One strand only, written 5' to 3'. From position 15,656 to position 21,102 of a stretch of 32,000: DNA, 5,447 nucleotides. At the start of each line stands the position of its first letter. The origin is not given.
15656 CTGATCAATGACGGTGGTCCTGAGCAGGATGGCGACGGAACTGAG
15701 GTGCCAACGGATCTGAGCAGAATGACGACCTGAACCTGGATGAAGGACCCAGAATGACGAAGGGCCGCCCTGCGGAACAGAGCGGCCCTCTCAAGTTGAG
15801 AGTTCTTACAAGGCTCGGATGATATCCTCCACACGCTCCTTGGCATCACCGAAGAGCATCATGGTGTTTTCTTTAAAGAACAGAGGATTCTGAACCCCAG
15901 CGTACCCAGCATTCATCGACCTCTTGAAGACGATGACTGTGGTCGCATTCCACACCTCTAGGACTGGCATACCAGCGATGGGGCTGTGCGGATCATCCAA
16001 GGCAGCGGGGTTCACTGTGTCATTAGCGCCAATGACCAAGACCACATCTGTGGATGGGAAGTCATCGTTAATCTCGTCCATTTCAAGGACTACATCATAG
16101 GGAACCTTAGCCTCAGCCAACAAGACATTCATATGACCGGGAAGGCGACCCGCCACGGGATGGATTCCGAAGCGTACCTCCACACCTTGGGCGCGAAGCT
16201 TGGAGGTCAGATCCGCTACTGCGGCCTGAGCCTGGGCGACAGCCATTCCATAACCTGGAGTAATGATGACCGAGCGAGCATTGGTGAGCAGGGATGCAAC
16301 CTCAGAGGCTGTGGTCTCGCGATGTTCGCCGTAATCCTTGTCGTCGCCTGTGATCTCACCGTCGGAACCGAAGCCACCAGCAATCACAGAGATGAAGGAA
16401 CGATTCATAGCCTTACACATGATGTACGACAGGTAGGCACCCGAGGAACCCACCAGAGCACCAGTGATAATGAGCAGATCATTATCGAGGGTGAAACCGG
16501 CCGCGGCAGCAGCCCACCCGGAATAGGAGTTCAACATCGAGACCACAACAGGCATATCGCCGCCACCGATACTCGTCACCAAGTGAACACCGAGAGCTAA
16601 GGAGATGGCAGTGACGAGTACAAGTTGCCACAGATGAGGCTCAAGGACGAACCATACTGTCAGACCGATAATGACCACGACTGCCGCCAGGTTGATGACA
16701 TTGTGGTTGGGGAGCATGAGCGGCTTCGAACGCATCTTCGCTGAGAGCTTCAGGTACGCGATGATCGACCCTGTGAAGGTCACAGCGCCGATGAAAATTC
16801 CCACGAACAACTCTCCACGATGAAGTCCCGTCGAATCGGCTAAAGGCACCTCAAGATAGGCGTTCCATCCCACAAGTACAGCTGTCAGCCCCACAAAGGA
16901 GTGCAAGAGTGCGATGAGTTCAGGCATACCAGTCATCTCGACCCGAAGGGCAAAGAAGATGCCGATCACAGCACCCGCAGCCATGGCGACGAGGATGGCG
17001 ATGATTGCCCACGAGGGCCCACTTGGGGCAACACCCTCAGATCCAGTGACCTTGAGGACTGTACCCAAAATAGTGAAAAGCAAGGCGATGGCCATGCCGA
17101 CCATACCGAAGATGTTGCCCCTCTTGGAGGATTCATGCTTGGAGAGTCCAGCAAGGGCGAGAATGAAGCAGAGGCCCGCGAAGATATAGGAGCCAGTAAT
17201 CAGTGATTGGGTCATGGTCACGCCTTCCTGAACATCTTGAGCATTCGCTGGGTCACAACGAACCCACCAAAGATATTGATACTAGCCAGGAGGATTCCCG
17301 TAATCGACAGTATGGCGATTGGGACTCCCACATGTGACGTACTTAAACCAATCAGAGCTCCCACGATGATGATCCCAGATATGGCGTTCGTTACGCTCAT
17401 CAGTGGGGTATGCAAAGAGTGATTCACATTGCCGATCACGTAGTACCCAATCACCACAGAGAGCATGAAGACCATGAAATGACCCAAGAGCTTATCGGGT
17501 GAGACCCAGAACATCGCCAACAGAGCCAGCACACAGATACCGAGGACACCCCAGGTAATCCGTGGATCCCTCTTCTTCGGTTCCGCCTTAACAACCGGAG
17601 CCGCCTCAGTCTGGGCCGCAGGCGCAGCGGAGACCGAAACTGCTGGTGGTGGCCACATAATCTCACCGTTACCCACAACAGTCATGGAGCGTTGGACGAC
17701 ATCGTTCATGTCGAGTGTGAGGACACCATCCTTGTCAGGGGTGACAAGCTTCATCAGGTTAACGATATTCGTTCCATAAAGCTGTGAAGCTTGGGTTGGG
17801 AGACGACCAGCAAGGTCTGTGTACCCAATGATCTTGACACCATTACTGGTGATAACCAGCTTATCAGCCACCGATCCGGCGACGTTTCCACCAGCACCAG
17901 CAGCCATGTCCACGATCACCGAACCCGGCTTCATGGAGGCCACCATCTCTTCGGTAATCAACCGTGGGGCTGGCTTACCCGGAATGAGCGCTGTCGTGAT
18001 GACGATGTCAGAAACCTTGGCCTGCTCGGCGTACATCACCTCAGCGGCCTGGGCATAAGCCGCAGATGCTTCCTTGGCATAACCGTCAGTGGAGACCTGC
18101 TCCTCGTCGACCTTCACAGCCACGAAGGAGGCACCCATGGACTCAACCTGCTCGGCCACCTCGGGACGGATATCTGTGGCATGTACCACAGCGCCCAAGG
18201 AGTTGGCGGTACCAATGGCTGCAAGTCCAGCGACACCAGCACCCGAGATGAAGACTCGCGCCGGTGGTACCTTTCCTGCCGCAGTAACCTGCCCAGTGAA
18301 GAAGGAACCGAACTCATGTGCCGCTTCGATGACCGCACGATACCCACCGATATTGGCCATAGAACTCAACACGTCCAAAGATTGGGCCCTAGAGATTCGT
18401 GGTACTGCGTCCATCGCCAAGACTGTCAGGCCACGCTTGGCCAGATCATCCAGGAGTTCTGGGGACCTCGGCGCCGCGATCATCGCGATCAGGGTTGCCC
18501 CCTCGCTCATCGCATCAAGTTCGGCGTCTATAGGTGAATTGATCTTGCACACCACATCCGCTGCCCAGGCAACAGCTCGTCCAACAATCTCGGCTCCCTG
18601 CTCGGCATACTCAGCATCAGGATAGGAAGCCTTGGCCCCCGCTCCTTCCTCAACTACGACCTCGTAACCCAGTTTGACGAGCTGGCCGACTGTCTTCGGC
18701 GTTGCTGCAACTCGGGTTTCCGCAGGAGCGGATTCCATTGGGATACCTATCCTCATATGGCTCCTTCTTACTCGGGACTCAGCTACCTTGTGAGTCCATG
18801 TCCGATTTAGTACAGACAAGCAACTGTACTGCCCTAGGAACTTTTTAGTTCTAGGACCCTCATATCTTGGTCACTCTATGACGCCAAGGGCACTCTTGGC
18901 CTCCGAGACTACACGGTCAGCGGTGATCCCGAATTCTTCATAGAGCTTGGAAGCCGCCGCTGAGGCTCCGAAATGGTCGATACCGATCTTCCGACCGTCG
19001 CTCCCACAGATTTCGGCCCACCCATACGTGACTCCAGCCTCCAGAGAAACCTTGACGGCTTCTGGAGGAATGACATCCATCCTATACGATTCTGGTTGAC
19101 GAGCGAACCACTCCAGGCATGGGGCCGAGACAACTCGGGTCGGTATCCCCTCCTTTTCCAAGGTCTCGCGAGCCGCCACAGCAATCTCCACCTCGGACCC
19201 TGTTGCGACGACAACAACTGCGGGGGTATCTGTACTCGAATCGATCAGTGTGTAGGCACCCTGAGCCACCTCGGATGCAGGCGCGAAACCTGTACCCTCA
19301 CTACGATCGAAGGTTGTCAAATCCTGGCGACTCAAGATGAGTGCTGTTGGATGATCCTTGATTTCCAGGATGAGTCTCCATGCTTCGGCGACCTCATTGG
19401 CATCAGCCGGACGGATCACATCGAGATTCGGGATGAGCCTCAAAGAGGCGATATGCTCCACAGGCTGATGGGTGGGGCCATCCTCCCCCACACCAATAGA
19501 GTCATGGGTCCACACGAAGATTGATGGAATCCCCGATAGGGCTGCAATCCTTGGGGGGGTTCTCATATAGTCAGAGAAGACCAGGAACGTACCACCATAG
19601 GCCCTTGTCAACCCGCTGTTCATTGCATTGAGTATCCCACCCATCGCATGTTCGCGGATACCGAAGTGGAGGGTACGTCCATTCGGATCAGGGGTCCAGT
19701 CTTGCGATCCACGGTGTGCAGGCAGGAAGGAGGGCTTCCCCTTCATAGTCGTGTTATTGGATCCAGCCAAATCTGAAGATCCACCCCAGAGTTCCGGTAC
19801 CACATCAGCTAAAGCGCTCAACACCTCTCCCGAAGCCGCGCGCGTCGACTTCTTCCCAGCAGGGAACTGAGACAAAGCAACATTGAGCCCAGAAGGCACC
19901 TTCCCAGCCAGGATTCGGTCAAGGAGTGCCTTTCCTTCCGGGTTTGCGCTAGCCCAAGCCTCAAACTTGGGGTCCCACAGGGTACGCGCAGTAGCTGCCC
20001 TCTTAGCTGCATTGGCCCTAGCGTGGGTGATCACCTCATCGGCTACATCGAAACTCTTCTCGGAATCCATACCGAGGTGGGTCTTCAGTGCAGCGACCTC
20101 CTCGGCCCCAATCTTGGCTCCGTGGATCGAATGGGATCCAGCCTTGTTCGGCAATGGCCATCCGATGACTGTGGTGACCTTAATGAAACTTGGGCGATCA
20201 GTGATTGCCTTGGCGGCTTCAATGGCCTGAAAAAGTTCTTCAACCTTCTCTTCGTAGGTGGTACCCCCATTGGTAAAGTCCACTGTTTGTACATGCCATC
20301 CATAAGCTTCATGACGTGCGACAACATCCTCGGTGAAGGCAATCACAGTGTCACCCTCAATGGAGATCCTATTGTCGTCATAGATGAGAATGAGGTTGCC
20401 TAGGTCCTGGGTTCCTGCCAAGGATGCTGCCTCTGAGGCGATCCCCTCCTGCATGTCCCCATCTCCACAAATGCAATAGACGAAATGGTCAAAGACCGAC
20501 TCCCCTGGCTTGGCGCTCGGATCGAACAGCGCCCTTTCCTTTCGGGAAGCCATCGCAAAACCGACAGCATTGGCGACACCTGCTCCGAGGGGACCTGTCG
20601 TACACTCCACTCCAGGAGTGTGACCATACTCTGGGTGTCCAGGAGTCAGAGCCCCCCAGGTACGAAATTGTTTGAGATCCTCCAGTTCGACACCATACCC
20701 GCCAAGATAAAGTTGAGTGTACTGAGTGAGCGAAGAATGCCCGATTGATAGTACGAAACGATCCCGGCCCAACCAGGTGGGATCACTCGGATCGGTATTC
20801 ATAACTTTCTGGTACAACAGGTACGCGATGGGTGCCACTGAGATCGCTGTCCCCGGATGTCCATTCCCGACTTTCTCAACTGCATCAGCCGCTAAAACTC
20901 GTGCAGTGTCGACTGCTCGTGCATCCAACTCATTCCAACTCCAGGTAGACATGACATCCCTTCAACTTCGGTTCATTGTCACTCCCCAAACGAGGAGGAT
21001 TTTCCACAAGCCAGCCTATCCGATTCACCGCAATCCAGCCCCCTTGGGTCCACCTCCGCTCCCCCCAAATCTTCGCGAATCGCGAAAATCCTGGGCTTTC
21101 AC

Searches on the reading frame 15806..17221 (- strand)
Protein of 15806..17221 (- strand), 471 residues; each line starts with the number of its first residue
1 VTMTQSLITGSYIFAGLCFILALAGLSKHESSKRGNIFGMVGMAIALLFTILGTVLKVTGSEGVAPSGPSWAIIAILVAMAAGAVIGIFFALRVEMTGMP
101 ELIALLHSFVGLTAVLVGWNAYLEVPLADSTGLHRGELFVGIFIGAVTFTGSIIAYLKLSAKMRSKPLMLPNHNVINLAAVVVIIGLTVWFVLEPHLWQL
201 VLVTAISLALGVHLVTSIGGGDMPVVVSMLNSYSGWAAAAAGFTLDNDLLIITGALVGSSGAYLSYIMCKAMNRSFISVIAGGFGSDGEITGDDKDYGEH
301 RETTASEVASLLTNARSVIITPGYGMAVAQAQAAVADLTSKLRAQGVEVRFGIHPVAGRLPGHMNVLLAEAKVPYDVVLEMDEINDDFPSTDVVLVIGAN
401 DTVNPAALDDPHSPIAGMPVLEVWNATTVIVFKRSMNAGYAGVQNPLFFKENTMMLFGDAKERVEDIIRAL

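Call 27: search_protein_families(library=pfam, proteins=[window:15806-17221:-], max_evalue=0.00001)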
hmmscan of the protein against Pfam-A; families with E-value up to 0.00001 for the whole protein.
window:15806-17221:- (471 aa): 1 family
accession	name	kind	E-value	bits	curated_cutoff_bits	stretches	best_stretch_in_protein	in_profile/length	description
PF02233.22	PNTB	-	1.7e-195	650.8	31.7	1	11-469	4-455/456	NAD(P) transhydrogenase beta subunit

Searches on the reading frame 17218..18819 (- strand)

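Call 27: search_protein_families(library=pfam, proteins=[window:17218-18819:-], max_evalue=0.00001)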
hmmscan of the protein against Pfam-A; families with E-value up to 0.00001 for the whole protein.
window:17218-18819:- (533 aa): 3 families
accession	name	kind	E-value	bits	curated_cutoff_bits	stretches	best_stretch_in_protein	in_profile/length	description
PF01262.27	AlaDh_PNT_C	-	2.9e-62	210.3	23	1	162-389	1-213/214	Alanine dehydrogenase/PNT, C-terminal domain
PF05222.21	AlaDh_PNT_N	-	1.2e-43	149.1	30.4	1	25-157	1-135/136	Alanine dehydrogenase/PNT, N-terminal domain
PF12769.12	PNTB_4TM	-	2.2e-31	108.6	26.2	1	447-532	1-85/85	4TM region of pyridine nucleotide transhydrogenase, mitoch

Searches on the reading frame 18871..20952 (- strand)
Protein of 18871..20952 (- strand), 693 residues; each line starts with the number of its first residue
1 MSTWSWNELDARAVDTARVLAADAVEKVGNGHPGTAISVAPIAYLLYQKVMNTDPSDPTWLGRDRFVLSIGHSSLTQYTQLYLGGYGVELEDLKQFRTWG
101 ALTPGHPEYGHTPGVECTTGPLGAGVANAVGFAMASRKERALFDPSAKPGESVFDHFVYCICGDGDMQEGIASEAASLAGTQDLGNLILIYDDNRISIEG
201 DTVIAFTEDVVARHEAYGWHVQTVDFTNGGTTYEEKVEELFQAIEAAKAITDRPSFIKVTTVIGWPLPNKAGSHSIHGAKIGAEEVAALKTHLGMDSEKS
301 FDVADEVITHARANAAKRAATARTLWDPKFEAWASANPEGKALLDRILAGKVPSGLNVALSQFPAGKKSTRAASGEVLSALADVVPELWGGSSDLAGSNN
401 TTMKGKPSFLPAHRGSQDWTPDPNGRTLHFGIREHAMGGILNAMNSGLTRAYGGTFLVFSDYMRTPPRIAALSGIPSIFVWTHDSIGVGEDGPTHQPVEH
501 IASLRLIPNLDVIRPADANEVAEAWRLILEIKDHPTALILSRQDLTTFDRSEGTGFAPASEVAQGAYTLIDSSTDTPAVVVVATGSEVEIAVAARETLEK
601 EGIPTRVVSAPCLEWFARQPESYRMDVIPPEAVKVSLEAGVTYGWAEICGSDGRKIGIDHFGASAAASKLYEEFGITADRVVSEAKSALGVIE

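Call 27: search_protein_families(library=pfam, proteins=[window:18871-20952:-], max_evalue=0.00001)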
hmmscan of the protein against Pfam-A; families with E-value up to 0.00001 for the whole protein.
window:18871-20952:- (693 aa): 4 families
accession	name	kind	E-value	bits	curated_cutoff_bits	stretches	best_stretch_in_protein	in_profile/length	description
PF00456.26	Transketolase_N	-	8.1e-128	426.5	22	1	10-353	2-334/334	Transketolase, thiamine diphosphate binding domain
PF02779.29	Transket_pyr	-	5.7e-49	166.5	27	1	368-545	3-172/174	Transketolase, pyrimidine binding domain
PF22613.1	Transketolase_C_1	-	2.3e-36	124.9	27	1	565-677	1-113/113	Transketolase-like TK C-terminal domain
PF02780.25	Transketolase_C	-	6.7e-13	49.1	25.9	1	575-681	8-124/124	Transketolase, C-terminal domain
